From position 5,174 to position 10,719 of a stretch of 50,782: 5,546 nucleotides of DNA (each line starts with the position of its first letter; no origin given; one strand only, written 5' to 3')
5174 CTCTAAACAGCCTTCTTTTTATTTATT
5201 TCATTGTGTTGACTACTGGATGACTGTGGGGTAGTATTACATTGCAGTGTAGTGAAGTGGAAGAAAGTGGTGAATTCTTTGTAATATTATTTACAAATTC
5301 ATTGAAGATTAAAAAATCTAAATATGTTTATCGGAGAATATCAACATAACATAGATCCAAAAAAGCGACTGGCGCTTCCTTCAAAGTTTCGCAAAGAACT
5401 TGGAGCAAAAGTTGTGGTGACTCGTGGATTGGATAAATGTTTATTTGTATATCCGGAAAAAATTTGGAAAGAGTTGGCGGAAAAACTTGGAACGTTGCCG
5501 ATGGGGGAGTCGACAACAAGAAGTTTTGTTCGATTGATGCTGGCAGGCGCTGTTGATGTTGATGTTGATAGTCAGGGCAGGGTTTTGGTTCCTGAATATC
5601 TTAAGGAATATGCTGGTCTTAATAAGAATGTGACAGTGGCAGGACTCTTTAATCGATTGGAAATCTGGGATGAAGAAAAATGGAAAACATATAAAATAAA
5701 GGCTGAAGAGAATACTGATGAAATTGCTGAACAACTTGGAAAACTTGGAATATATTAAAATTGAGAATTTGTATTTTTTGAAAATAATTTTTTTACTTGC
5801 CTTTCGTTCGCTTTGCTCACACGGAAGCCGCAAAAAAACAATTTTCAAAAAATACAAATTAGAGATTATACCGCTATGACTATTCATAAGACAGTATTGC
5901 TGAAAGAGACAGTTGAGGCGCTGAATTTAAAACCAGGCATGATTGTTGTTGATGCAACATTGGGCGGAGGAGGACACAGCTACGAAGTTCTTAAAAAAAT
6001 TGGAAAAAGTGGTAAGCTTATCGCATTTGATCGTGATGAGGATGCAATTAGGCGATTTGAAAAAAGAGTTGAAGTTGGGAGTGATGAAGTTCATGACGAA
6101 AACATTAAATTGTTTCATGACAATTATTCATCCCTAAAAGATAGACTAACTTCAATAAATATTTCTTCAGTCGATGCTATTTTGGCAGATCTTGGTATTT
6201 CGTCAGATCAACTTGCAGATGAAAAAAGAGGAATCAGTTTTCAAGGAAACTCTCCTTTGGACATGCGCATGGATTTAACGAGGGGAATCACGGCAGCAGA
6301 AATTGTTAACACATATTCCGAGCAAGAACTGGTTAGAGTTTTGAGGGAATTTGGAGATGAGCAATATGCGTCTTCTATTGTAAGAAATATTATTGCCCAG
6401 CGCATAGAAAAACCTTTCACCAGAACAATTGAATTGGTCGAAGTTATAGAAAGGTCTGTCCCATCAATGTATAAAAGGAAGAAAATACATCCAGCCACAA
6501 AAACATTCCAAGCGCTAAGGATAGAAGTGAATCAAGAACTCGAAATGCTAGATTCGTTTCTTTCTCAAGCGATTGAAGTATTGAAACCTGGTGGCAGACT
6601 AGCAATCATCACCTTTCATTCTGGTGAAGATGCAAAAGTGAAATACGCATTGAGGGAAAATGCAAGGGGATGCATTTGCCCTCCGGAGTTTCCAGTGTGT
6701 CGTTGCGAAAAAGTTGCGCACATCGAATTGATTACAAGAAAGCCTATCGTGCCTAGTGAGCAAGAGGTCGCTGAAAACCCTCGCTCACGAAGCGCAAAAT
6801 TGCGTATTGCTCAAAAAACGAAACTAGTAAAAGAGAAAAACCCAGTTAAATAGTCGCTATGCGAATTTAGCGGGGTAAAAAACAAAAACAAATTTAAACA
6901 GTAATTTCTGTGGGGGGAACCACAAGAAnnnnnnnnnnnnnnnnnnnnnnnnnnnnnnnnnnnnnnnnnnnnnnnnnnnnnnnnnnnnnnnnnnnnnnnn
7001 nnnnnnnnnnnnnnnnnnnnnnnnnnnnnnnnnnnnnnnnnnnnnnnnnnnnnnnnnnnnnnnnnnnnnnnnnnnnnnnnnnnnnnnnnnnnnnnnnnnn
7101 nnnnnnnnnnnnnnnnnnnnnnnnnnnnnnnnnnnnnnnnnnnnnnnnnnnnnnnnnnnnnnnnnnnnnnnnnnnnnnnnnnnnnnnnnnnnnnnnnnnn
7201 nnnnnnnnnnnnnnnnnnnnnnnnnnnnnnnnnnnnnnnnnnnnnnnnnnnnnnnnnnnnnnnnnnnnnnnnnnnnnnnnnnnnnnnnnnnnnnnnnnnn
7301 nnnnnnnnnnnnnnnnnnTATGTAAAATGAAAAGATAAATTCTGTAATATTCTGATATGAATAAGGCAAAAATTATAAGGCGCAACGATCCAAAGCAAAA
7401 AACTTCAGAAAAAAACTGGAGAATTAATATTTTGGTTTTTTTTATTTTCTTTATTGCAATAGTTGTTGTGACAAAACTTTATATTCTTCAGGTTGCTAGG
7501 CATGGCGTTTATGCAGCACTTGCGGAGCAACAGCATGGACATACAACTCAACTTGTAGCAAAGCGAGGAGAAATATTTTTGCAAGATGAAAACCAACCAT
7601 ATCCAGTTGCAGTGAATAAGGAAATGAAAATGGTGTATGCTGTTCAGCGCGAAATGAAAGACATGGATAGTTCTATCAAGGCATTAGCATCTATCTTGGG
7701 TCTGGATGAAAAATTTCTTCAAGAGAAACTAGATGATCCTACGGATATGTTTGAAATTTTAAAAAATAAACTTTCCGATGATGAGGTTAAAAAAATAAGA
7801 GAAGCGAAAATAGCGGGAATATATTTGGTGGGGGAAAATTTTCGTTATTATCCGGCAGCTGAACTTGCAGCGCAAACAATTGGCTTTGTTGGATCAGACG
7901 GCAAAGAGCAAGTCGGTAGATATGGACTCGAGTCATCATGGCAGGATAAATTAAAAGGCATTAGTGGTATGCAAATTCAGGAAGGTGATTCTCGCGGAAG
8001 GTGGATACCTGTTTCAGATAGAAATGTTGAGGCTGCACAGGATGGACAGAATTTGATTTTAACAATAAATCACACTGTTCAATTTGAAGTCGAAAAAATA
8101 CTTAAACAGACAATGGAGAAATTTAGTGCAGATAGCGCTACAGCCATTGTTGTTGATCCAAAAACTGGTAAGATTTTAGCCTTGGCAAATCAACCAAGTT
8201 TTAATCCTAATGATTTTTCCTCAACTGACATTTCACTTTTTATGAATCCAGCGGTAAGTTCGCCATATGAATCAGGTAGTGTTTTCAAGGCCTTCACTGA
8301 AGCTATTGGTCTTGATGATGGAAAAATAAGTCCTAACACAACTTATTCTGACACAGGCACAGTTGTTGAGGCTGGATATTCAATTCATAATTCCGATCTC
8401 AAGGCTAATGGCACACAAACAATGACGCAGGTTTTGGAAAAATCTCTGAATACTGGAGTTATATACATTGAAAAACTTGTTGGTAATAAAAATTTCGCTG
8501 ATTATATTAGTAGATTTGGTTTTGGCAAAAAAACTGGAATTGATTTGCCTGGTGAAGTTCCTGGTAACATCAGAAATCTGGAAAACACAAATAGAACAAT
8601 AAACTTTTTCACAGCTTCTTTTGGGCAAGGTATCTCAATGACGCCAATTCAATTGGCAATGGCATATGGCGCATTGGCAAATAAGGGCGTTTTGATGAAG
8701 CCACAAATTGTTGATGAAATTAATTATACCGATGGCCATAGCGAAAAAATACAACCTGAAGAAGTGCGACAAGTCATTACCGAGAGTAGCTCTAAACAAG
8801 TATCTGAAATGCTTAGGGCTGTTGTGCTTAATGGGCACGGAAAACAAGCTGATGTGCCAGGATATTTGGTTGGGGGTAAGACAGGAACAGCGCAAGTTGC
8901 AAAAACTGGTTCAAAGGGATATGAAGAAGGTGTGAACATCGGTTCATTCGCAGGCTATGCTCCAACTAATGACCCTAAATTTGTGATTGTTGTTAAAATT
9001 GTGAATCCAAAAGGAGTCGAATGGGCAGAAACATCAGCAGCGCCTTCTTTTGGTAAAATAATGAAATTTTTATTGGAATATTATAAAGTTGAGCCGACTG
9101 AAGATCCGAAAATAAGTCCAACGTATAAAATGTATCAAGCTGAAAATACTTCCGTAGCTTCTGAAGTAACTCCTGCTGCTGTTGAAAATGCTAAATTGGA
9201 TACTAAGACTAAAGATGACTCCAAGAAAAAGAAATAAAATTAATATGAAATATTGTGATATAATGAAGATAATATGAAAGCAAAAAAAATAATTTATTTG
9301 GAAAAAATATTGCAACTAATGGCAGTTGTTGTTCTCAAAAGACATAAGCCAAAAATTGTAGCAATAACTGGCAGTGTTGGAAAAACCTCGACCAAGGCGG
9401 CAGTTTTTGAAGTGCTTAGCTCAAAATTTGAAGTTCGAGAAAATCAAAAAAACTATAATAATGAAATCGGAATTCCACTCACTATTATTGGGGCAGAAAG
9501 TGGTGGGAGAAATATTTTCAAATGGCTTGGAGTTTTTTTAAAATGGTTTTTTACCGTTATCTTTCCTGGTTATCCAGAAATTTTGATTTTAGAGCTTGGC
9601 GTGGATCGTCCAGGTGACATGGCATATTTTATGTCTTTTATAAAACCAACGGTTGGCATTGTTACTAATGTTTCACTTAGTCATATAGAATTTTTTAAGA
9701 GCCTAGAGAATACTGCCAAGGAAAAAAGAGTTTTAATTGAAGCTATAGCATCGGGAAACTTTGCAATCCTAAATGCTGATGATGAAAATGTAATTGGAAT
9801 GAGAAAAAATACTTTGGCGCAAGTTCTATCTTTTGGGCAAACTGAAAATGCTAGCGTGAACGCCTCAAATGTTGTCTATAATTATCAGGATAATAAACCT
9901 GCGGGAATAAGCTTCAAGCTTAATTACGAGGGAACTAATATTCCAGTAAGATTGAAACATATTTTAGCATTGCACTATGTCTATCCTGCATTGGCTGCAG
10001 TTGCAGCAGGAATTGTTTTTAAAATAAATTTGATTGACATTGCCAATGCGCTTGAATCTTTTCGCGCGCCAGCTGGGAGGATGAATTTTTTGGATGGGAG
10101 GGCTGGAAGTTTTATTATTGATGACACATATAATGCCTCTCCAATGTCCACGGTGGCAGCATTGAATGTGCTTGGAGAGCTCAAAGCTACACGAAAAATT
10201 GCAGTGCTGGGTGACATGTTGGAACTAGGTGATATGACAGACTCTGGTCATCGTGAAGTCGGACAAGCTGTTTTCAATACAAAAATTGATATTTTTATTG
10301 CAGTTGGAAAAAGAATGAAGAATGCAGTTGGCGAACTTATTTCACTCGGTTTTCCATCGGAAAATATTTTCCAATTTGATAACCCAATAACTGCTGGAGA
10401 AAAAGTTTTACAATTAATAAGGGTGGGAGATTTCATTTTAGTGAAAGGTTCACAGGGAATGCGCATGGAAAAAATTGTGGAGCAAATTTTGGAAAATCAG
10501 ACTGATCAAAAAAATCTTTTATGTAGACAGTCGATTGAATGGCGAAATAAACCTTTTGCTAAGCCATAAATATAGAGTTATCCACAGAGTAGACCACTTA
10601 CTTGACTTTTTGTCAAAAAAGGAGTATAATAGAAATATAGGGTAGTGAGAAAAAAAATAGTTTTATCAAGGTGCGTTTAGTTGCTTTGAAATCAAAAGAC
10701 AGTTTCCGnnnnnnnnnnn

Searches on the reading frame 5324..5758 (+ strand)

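Call 91: search_protein_families(library=pfam, proteins=[window:5324-5758:+], max_evalue=0.0001)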
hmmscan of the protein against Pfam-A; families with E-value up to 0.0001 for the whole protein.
window:5324-5758:+ (144 aa): 1 family
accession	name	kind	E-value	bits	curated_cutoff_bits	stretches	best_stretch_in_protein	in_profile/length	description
PF02381.23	MraZ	-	4.4e-39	132.8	23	2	72-137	1-67/72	MraZ protein, putative antitoxin-like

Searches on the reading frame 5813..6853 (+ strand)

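Call 91: search_protein_families(library=pfam, proteins=[window:5813-6853:+], max_evalue=0.0001)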
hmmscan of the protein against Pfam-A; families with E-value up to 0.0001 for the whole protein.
window:5813-6853:+ (346 aa): 4 families
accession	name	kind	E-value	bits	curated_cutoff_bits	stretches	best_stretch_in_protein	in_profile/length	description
PF01795.25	Methyltransf_5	-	1.4e-114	383.2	27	1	24-335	3-308/309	MraW methylase family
PF01728.25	FtsJ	-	1.3e-06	28.9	24.1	0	30-137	9-111/181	FtsJ-like methyltransferase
PF13847.12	Methyltransf_31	-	1.5e-06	28.4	27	0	40-86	2-48/145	Methyltransferase domain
PF01209.24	Ubie_methyltran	-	3.1e-05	23.9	20.1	0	20-110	27-112/233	ubiE/COQ5 methyltransferase family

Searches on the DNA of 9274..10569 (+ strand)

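Call 76: search_with_rna_model(model_id=R1, sources=[L046, L047, L048, L049], max_evalue=10, show_alignments=4)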
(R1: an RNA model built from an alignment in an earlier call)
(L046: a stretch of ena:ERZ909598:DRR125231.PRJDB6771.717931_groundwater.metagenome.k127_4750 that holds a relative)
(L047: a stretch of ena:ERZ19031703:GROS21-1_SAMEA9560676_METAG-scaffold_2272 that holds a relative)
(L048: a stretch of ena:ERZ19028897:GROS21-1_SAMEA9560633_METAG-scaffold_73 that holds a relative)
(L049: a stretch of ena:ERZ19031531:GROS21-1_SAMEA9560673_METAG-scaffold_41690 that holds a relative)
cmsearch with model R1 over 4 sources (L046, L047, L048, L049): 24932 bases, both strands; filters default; matches with E-value up to 10: 2.
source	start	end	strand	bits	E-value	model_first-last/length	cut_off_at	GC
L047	7003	7104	-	27.2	6.5e-05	1-116/116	no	0.49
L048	6901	7002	-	27.2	6.5e-05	1-116/116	no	0.49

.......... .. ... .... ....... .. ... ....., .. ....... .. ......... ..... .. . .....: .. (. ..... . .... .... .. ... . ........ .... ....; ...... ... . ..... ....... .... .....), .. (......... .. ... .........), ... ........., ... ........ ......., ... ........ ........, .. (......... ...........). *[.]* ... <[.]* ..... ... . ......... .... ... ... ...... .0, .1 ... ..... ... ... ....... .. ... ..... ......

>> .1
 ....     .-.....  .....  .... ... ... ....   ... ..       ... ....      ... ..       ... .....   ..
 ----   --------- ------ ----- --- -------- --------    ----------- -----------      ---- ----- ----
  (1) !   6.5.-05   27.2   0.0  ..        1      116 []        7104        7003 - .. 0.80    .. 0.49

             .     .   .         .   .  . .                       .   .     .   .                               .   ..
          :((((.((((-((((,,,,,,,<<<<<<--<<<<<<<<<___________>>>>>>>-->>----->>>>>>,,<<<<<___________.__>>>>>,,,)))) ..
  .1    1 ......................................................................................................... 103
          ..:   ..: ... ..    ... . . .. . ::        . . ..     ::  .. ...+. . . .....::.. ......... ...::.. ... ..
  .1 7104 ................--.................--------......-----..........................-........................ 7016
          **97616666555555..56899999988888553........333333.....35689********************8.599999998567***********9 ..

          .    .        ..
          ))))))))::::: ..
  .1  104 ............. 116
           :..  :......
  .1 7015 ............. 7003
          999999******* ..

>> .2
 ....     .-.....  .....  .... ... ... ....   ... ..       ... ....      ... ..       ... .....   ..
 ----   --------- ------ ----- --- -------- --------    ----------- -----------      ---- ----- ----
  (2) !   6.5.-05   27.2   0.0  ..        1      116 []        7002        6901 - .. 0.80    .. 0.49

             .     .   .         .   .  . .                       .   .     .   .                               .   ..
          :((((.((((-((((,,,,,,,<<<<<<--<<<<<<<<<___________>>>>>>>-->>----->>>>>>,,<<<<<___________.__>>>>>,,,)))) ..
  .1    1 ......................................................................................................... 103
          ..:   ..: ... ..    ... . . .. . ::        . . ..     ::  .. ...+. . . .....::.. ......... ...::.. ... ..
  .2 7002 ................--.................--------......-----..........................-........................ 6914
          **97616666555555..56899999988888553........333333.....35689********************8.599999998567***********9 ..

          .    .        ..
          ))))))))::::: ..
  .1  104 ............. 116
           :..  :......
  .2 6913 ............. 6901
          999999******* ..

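Call 84: search_rna_families(source=L047, start=6950, end=7400, threshold=evalue, max_evalue=1)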
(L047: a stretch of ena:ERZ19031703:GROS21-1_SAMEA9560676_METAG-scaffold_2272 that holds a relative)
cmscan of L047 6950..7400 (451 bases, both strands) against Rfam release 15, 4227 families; matches with E-value up to 1: 4.
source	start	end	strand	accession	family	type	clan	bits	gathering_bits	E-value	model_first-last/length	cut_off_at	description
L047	7270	7341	-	RF00005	tRNA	Gene; tRNA;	CL00001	55.8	29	1.8e-11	1-71/71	no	tRNA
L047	7210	7284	-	RF04131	mir-2032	Gene; miRNA;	-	25.3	100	0.011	1-77/77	no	mir-2032 microRNA precursor family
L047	7230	7285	+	RF02628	Hrs1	Gene; sRNA;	-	19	56.4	0.28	1-74/74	no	Hfq-regulated sRNA 1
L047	7227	7307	+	RF01880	Xist_exon1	Gene; lncRNA;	-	11.9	50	0.99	1-85/85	no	X-chromosome inactivation gene exon 1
